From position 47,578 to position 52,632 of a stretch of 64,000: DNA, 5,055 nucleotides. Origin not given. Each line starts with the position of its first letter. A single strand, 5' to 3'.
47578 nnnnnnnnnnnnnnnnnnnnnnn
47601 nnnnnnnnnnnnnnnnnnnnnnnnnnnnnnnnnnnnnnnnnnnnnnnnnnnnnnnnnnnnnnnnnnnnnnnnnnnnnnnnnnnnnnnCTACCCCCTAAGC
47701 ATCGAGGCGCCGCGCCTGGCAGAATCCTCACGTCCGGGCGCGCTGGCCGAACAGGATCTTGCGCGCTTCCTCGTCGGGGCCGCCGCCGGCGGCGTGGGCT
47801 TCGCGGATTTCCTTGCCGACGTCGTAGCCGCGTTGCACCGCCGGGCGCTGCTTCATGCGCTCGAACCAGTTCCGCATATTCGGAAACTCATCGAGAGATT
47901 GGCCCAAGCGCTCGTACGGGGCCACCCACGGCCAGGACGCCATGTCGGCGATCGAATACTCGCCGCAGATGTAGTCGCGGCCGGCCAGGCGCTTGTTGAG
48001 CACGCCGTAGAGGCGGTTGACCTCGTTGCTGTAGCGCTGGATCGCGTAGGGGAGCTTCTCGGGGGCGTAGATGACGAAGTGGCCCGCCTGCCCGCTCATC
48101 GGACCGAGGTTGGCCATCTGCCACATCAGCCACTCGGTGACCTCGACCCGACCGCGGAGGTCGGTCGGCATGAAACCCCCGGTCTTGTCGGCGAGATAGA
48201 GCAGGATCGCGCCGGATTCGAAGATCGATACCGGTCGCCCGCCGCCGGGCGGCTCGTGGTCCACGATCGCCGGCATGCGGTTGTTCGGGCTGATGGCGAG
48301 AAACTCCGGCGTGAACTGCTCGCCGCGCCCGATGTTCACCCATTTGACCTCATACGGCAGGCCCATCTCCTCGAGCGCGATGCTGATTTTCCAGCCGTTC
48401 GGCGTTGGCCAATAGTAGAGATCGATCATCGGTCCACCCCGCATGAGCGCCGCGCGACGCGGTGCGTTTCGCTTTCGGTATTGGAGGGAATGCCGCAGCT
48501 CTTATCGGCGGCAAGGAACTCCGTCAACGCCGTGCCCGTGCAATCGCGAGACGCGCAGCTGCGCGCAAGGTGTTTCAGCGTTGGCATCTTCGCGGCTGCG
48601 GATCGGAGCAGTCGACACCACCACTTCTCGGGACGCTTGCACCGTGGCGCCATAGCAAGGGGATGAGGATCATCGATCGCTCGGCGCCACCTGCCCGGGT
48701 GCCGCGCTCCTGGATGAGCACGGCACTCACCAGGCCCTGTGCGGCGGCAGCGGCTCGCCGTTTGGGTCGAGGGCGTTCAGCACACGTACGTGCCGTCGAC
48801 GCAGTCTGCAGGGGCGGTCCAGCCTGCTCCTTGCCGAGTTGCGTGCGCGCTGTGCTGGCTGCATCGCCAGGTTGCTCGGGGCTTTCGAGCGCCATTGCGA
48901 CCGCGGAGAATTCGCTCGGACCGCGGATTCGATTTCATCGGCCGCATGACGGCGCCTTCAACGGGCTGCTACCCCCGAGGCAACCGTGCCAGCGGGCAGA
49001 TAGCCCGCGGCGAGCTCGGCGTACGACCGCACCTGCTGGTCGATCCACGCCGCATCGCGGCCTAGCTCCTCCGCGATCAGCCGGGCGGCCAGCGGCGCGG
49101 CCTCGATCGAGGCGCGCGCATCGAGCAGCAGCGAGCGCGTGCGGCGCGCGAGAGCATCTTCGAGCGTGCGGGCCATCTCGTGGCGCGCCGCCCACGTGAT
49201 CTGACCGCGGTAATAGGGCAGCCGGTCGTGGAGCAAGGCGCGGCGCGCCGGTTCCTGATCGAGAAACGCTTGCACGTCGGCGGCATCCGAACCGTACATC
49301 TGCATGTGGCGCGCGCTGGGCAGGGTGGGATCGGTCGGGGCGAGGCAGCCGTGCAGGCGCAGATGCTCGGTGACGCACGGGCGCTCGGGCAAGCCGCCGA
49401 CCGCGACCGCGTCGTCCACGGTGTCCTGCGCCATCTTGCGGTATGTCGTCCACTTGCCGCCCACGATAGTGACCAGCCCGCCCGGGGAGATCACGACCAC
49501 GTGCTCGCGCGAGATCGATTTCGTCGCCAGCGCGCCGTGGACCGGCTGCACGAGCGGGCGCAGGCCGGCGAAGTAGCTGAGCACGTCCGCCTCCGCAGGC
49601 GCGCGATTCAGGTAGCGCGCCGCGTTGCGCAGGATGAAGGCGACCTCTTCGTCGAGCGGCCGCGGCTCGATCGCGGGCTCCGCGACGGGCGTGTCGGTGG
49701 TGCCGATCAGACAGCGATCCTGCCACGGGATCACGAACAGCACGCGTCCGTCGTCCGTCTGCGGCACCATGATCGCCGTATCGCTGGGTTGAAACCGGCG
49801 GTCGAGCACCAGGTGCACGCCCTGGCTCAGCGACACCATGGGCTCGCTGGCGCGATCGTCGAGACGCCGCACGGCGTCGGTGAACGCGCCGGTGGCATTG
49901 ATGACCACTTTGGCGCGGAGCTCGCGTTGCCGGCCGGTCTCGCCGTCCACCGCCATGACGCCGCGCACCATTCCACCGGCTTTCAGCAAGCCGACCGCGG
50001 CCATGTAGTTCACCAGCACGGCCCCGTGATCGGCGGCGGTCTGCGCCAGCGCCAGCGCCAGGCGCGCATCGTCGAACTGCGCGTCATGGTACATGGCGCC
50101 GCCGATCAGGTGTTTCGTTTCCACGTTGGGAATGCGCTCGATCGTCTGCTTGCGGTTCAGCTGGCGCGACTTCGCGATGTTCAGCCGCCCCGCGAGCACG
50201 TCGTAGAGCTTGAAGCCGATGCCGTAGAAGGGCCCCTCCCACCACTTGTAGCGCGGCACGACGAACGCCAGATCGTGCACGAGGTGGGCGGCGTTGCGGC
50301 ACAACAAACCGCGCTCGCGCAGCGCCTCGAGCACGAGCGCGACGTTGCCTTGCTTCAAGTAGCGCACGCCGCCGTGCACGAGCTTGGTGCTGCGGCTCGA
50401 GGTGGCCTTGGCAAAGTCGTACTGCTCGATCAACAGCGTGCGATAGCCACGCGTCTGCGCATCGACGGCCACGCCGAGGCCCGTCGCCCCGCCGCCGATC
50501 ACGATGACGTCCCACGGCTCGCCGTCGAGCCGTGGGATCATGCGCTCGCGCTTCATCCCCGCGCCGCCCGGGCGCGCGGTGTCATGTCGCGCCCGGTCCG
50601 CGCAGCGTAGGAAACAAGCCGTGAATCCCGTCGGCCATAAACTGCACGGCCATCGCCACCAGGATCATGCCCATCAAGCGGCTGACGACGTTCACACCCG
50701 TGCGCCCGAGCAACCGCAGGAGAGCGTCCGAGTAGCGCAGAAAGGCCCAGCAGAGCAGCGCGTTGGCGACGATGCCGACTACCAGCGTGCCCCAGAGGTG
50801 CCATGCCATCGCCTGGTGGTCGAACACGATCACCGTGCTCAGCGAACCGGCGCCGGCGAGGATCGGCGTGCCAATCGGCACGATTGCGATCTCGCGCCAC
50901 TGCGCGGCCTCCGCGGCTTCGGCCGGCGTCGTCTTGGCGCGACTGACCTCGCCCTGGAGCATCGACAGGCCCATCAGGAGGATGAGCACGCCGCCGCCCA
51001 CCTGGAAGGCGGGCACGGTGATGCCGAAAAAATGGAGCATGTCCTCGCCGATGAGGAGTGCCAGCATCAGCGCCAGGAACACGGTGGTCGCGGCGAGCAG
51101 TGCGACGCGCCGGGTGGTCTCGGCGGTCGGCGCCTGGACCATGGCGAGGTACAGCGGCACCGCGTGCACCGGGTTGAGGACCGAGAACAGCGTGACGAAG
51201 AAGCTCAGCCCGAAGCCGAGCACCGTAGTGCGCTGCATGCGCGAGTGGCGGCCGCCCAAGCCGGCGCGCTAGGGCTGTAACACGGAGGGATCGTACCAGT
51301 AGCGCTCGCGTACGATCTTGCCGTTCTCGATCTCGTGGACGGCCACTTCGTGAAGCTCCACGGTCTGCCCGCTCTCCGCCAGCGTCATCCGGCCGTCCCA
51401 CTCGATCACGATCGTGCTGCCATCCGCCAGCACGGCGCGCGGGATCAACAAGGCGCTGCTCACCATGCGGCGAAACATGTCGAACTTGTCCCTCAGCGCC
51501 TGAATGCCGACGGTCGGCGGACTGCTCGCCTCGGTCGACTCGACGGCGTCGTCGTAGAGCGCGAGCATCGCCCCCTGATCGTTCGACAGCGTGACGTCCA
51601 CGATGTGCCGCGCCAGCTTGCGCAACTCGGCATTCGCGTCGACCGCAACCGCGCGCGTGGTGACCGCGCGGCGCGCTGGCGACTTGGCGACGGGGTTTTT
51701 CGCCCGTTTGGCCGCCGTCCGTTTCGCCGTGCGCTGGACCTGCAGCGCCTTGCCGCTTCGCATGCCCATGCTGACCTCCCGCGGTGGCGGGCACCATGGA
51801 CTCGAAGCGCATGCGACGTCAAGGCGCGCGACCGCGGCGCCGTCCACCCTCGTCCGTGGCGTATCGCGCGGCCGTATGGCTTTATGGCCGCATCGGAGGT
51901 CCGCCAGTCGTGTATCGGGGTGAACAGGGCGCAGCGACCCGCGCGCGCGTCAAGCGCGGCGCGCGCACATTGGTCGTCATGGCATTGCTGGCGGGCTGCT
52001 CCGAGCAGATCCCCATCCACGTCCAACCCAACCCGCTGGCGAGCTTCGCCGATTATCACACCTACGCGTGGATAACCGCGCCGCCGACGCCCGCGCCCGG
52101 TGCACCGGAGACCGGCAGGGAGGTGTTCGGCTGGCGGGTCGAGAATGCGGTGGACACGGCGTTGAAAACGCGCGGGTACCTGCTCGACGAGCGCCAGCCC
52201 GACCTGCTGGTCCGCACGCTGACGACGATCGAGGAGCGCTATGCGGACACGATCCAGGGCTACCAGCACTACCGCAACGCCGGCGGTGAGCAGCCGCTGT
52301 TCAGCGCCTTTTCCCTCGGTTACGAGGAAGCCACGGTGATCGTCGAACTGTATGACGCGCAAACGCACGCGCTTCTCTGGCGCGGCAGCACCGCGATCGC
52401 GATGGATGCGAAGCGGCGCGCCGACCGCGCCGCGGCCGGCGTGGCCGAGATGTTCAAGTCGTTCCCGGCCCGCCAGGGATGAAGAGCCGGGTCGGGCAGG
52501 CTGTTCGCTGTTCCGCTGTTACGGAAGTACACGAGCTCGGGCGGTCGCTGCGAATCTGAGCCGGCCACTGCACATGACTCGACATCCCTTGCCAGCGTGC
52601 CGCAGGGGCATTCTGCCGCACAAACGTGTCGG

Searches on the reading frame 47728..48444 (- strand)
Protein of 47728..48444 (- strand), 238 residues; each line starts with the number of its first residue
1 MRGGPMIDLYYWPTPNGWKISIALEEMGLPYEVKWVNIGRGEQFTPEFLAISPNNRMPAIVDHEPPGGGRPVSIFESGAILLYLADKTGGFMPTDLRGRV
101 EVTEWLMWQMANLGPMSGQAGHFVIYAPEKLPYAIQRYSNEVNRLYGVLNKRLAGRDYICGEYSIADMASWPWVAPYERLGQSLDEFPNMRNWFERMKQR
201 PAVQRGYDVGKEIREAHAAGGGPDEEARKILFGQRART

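Call 55: search_protein_families(library=pfam, proteins=[window:47728-48444:-], max_evalue=0.00001)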
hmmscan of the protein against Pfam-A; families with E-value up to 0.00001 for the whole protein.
window:47728-48444:- (238 aa): 4 families
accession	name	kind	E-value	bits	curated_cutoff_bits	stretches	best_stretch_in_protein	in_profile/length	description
PF02798.26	GST_N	-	6e-14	52.6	20.9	1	8-85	4-75/76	Glutathione S-transferase, N-terminal domain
PF13409.12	GST_N_2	-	5.3e-13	49.8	25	1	15-86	3-69/70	Glutathione S-transferase, N-terminal domain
PF13417.12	GST_N_3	-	1.5e-10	41.7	22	1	9-89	1-72/75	Glutathione S-transferase, N-terminal domain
PF00043.30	GST_C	-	1.2e-07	32.3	20.7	1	137-201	26-93/93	Glutathione S-transferase, C-terminal domain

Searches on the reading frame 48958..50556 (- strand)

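Call 55: search_protein_families(library=pfam, proteins=[window:48958-50556:-], max_evalue=0.00001)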
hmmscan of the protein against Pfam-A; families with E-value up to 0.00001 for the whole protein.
window:48958-50556:- (532 aa): 5 families
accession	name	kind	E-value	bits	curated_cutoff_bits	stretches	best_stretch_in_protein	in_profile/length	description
PF01266.30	DAO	-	3.7e-55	188.3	27.9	1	16-373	1-353/353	FAD dependent oxidoreductase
PF16901.10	DAO_C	-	4.8e-19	68.9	31.4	1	416-503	34-124/126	C-terminal domain of alpha-glycerophosphate oxidase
PF00890.30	FAD_binding_2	-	8.5e-10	38.8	20.4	1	16-242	1-222/414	FAD binding domain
PF12831.13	FAD_oxidored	-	4.7e-09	36.5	27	0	16-48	1-33/416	FAD dependent oxidoreductase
PF01494.25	FAD_binding_3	-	2e-07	31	22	1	16-294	3-239/349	FAD binding domain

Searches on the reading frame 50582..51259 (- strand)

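Call 55: search_protein_families(library=pfam, proteins=[window:50582-51259:-], max_evalue=0.00001)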
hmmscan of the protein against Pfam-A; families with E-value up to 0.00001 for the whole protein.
window:50582-51259:- (225 aa): 1 family
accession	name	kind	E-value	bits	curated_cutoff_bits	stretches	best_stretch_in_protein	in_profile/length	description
PF01914.23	MarC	-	5.1e-54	183.2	23.9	1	18-216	5-203/203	MarC family integral membrane protein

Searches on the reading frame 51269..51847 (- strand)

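Call 55: search_protein_families(library=pfam, proteins=[window:51269-51847:-], max_evalue=0.00001)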
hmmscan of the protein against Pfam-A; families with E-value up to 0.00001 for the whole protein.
window:51269-51847:- (192 aa): 2 families
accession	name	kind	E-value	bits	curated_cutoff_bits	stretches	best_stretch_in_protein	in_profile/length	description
PF12680.13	SnoaL_2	-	5.5e-12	46.6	27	1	83-180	5-101/102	SnoaL-like domain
PF07366.18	SnoaL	-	4.8e-08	33.3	28.4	1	94-186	19-118/126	SnoaL-like polyketide cyclase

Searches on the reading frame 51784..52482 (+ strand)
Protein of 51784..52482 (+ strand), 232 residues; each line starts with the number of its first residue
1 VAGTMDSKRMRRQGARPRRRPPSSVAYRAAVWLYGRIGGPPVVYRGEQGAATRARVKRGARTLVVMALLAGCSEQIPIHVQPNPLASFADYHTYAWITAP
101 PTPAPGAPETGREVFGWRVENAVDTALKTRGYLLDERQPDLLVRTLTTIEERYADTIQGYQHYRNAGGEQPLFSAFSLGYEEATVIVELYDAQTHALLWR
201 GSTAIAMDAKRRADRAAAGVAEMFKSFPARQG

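Call 55: search_protein_families(library=pfam, proteins=[window:51784-52482:+], max_evalue=0.00001)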
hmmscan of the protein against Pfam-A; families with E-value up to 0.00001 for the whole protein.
window:51784-52482:+ (232 aa): 1 family
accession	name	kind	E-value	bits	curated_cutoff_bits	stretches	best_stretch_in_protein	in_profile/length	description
PF13590.11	DUF4136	-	3.5e-22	79.9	32.8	1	83-228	6-151/152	Domain of unknown function (DUF4136)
